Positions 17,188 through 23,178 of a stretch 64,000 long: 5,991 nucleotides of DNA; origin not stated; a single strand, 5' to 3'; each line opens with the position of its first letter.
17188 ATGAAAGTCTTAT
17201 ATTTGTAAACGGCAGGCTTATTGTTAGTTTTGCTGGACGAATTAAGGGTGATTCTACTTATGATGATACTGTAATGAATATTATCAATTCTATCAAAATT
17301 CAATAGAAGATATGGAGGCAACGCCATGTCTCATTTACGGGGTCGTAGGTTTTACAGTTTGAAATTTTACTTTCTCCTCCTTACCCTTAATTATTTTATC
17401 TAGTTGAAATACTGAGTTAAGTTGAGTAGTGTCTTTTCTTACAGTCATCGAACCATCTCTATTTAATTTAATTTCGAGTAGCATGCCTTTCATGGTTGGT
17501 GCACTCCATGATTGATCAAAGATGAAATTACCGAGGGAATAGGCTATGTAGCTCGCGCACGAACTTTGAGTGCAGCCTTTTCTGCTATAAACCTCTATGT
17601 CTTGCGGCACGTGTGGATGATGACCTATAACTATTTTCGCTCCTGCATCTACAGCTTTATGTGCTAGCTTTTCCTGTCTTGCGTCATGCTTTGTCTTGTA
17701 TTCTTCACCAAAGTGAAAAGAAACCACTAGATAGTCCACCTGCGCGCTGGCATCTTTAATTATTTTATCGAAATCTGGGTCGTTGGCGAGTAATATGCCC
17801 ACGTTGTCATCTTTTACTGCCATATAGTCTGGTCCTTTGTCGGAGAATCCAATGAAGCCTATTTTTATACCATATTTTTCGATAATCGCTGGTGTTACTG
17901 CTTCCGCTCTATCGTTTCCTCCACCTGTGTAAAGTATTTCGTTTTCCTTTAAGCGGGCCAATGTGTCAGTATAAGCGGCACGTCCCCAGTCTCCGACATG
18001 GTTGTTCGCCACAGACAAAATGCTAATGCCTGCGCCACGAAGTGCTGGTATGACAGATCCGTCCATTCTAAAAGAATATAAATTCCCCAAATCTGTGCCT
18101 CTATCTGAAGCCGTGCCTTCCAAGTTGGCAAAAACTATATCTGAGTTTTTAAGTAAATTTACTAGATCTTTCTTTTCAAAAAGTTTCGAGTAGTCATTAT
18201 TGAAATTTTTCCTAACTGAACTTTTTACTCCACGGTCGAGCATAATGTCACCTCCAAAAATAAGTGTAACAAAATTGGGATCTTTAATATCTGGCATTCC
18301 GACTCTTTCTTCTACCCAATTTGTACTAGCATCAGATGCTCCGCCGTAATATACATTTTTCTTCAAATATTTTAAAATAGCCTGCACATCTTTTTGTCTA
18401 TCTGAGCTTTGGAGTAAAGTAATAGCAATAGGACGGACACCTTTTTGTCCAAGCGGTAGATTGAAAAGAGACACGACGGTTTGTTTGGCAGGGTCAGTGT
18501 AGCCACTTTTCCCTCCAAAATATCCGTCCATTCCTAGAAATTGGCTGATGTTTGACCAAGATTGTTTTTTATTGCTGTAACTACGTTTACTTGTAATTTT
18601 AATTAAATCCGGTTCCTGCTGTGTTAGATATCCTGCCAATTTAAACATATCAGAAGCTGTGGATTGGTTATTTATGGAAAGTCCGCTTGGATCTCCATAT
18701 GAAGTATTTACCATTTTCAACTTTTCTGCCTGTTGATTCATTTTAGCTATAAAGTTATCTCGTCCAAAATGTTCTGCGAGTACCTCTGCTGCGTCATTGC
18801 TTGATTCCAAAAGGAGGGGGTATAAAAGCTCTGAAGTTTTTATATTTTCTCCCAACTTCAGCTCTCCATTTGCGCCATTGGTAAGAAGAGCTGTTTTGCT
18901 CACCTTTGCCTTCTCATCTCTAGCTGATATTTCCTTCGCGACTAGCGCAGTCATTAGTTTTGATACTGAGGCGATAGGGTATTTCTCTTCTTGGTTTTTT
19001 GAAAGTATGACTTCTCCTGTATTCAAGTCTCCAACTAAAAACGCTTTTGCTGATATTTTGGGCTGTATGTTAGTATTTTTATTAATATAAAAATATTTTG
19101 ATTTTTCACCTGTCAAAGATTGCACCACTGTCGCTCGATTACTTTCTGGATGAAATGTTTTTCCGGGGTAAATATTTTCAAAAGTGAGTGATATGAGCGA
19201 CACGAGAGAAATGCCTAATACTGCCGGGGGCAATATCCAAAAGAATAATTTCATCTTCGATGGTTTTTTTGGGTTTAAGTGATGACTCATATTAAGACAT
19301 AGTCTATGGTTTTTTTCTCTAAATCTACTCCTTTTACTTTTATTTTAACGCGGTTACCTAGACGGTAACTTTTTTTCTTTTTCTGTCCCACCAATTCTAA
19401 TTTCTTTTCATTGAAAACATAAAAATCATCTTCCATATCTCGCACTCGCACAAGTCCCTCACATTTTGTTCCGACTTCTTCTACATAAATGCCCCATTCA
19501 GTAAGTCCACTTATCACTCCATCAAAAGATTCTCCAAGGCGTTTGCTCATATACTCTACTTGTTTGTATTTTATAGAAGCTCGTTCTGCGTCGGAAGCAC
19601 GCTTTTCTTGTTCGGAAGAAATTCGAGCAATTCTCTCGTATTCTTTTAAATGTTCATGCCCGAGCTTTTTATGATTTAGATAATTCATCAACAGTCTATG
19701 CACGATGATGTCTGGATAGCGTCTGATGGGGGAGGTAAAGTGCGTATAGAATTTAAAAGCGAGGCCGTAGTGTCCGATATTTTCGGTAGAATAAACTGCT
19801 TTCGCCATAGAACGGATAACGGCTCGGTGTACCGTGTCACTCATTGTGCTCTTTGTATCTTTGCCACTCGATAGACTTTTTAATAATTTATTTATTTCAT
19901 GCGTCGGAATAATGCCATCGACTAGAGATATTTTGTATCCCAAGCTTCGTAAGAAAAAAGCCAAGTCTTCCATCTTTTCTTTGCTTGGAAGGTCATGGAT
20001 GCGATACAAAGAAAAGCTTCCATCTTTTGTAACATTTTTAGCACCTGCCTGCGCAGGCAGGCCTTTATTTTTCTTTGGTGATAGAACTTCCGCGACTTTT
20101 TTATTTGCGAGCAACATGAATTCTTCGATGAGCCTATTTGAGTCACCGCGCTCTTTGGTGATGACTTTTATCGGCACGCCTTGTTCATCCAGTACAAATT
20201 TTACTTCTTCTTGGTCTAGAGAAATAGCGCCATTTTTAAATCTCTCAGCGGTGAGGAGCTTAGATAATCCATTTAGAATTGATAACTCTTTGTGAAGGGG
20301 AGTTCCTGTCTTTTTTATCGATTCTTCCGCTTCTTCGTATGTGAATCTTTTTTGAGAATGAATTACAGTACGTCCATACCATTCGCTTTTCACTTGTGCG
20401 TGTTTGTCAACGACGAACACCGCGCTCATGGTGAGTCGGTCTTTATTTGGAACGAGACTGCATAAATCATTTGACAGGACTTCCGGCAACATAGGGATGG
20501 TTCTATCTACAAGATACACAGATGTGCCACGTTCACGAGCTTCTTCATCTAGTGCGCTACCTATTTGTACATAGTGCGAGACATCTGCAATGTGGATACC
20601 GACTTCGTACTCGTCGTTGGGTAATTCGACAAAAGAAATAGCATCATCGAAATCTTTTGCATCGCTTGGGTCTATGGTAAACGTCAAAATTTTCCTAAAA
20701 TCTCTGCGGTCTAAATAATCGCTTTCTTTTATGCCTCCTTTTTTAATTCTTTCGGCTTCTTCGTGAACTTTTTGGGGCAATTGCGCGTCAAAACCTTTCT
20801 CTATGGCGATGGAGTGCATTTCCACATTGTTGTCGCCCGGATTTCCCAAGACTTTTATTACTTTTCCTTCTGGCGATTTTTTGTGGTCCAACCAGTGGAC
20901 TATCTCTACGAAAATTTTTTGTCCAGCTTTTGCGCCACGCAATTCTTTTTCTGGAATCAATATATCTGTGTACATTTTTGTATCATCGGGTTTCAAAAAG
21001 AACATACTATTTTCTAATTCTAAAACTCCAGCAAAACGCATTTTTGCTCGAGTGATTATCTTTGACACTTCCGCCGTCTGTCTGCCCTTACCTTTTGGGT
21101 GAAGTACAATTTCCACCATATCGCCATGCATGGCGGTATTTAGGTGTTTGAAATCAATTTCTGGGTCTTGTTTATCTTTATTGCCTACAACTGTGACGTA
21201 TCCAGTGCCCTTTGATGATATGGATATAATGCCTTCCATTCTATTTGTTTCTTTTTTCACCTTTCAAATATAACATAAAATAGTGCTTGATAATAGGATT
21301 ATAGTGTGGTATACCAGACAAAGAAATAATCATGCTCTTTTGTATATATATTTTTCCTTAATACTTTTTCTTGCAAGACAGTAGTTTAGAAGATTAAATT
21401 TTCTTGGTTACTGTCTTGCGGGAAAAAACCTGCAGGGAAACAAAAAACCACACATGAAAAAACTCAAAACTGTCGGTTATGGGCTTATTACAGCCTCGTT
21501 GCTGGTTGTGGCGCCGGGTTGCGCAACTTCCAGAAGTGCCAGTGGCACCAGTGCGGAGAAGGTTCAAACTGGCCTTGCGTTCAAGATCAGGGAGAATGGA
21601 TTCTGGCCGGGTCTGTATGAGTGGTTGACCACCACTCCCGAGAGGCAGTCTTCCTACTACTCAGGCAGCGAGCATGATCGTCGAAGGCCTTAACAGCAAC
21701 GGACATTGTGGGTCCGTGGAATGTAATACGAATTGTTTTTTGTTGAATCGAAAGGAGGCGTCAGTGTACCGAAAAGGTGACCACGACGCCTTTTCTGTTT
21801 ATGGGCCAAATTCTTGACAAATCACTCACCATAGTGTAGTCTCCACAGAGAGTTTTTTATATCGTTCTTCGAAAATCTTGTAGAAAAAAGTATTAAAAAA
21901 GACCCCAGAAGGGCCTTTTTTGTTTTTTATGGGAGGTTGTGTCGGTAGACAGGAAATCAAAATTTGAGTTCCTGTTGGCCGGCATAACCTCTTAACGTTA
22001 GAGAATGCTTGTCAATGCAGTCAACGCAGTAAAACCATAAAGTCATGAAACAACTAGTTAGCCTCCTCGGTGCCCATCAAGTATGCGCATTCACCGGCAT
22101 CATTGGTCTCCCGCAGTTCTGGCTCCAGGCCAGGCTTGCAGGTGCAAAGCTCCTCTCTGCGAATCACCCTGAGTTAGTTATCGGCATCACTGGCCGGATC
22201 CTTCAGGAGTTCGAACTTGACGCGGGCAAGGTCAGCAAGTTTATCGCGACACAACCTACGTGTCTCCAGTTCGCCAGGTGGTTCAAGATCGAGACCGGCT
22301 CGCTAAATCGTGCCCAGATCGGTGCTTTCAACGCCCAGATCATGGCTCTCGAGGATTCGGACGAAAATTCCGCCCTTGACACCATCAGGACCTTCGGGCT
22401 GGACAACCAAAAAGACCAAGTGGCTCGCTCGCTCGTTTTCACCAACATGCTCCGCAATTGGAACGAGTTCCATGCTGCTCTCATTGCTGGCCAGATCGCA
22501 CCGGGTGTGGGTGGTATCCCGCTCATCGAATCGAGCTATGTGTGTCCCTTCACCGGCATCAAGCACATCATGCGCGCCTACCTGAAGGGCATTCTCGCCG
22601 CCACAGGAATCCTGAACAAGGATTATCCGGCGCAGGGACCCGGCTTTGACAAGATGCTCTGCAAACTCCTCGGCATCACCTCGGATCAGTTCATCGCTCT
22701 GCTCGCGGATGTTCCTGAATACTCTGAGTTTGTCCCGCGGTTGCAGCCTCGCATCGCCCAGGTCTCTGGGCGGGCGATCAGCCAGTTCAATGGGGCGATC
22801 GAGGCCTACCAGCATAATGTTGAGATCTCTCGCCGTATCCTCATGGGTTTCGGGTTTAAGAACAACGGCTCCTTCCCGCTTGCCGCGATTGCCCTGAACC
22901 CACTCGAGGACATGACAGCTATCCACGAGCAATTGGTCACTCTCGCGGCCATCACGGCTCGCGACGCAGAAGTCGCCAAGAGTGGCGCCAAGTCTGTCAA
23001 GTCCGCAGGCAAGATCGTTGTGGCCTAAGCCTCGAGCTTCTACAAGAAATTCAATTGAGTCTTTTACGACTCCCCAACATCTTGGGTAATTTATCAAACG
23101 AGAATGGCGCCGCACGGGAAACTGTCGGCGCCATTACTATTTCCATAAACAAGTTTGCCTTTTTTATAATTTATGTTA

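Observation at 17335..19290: Single polypeptide fusing a PBP5-type DD-carboxypeptidase to a CapA/PGA_cap metallophosphatase-like domain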

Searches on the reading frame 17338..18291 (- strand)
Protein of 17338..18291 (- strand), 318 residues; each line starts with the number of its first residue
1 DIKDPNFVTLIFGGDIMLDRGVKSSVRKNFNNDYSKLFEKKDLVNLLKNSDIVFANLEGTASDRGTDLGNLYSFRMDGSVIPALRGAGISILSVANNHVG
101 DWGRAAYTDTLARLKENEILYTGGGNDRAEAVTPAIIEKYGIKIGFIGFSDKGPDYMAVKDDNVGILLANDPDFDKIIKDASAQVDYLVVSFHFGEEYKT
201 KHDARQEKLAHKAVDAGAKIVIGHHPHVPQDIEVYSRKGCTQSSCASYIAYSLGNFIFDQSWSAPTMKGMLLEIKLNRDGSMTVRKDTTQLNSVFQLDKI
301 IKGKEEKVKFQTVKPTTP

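Call 13: search_solved_structures(query=window:17338-18291:-, max_evalue=1, show_alignments=3)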
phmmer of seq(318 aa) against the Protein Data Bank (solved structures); distinct sequences matched with E-value up to 1: 5.
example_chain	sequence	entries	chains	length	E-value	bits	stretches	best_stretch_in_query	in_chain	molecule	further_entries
8gq9_A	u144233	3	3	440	1.5e-12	50.7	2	43-145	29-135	Poly-gamma-glutamate synthesis protein (Capsule biosynthesis protein)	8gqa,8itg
8gqb_A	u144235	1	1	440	1.6e-12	50.6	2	43-145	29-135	Poly-gamma-glutamate synthesis protein (Capsule biosynthesis protein)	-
8ith_A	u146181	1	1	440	1.3e-11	47.5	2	43-145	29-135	Poly-gamma-glutamate synthesis protein (Capsule biosynthesis protein)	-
5xj5_A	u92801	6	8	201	0.12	14.8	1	103-161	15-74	Glycerol-3-phosphate acyltransferase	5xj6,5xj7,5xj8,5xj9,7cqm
8a6t_A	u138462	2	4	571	0.66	12.4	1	25-93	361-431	Electron bifurcating hydrogenase subunit HydA1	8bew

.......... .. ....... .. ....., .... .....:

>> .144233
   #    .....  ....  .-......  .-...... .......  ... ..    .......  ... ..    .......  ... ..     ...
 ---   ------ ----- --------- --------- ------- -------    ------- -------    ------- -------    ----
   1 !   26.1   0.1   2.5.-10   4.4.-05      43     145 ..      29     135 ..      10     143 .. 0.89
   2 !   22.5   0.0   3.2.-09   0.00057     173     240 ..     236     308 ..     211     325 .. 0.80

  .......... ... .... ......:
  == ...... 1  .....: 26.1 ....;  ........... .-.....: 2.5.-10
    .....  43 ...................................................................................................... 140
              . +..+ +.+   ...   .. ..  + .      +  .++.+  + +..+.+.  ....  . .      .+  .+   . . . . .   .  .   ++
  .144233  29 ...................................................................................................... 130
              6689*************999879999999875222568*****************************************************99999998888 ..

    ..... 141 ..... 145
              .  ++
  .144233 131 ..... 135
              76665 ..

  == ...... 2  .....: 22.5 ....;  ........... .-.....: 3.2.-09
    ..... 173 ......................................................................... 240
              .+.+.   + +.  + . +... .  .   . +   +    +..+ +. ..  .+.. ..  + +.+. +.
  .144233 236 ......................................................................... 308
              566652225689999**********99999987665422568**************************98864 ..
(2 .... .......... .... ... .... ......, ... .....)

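Call 58: search_dna_similar(query=window:17359-18279:-, collection=plasmids, mode=protein, max_evalue=0.001, max_rows=25)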
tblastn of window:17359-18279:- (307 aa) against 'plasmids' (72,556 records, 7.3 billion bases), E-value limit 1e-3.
Records with a match: 299; places in all: 323; records where one place covers at least 80% of the query: 169.
Best place of each record, by identity: <60% 299.
By first word of the organism name: Bacillus 96; Rhizobium 74; Sinorhizobium 21; Streptomyces 9; Haladaptatus 8; Bradyrhizobium 7; Novosphingobium 5; Staphylococcus 5; Mesorhizobium 4; Deinococcus 4; and 49 more.
By predicted mobility (MOB-suite, as given by PLSDB): conjugative 185; non-mobilizable 95; mobilizable 19.
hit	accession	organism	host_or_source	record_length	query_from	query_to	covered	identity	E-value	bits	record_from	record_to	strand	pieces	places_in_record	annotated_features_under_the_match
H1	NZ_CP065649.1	Bacillus cereus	-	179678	4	288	93%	33.8%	3e-32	133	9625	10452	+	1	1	capA: capsular polyglutamate synthetase CapA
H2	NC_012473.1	Bacillus cereus 03BB102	-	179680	4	288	93%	33.8%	3e-32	133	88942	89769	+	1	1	capA: capsular polyglutamate synthetase CapA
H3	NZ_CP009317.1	Bacillus cereus 03BB102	Human blood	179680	4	288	93%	33.8%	3e-32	133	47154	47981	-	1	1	capA: capsular polyglutamate synthetase CapA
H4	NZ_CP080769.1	Cupriavidus pinatubonensis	genomic assembly,soil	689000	4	276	89%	34.9%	1e-39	154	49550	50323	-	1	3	CapA family protein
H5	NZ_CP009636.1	Bacillus cereus 03BB108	Dust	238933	4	288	93%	33.0%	2e-31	130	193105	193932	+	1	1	capA: capsular polyglutamate synthetase CapA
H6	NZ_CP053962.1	Bacillus cereus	-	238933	4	288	93%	33.0%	2e-31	130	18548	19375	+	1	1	capA: capsular polyglutamate synthetase CapA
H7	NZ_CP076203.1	Bacillus anthracis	-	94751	4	288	93%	32.9%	2e-30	127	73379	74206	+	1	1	none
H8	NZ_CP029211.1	Aquabacterium olei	cell culture,soil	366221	4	289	93%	32.2%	1e-39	154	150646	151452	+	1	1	CapA family protein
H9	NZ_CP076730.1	Bacillus anthracis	cow,culture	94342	4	288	93%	32.1%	2e-30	128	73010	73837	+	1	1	capA: capsular polyglutamate synthetase CapA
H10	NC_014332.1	Bacillus cereus biovar anthracis str. CI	-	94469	4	288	93%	32.1%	2e-30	128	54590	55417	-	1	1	capA: capsular polyglutamate synthetase CapA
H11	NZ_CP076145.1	Bacillus anthracis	cattle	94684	4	288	93%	32.1%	2e-30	128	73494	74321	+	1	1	capA: capsular polyglutamate synthetase CapA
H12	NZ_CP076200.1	Bacillus anthracis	soil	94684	4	288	93%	32.1%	2e-30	128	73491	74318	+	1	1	capA: capsular polyglutamate synthetase CapA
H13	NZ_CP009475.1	Bacillus anthracis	cat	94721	4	288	93%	32.1%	2e-30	128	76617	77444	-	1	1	capA: capsular polyglutamate synthetase CapA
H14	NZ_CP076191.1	Bacillus anthracis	-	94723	4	288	93%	32.1%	2e-30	128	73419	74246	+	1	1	capA: capsular polyglutamate synthetase CapA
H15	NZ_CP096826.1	Bacillus anthracis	tissue sample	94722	4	288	93%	32.1%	2e-30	128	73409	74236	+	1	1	capA: capsular polyglutamate synthetase CapA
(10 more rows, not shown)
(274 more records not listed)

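Call 59: get_annotated_region(hit=H9, flank=4000)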
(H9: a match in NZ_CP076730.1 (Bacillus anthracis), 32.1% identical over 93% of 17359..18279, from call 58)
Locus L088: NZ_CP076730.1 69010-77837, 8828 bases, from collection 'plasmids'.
description: Bacillus anthracis strain Tyrol 3520 plasmid pXO2, complete sequence
organism: Bacillus anthracis (NCBI taxid 1392)
taxonomy: Bacteria; Bacillota; Bacilli; Bacillales; Bacillaceae; Bacillus; Bacillus anthracis
host: -; source: cow,culture; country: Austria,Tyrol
typing (MOB-suite, as given by PLSDB): conjugative; replicon rep_cluster_163; relaxase MOBP; mating-pair formation MPF_T
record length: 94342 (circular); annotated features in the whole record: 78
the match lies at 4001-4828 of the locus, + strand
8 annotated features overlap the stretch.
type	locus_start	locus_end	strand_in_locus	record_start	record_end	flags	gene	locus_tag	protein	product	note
CDS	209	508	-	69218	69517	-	-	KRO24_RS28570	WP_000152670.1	metalloregulator ArsR/SmtB family transcription factor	GO:0006355 - regulation of DNA-templated transcription [Evidence IEA]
predicted_resistance_gene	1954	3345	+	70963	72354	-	capB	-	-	capsule biosynthesis protein CapB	predicted by amrfinderplus; class ; identity 100.0%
predicted_resistance_gene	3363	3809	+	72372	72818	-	capC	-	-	capsular polyglutamate amide ligase/translocase CapC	predicted by amrfinderplus; class ; identity 100.0%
predicted_resistance_gene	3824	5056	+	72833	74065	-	capA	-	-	capsular polyglutamate synthetase CapA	predicted by amrfinderplus; class ; identity 99.76%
predicted_resistance_gene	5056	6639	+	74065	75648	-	capD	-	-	capsule biosynthesis gamma-glutamyltransferase CapD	predicted by amrfinderplus; class ; identity 100.0%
predicted_resistance_gene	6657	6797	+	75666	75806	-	capE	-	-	capsule biosynthesis protein CapE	predicted by amrfinderplus; class ; identity 100.0%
CDS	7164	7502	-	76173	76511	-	-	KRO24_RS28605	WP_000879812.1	YxeA family protein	-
CDS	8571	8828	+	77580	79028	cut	acpB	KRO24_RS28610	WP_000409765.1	capsule synthesis positive regulator AcpB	-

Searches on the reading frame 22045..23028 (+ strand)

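Call 43: search_protein_families(library=pfam, proteins=[window:22045-23028:+], max_evalue=0.01)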
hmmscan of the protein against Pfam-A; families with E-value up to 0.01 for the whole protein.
window:22045-23028:+ (327 aa): 1 family
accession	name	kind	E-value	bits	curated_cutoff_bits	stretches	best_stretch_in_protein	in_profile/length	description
PF16798.10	DUF5069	-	6.5e-07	30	27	1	170-257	12-97/133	Domain of unknown function (DUF5069)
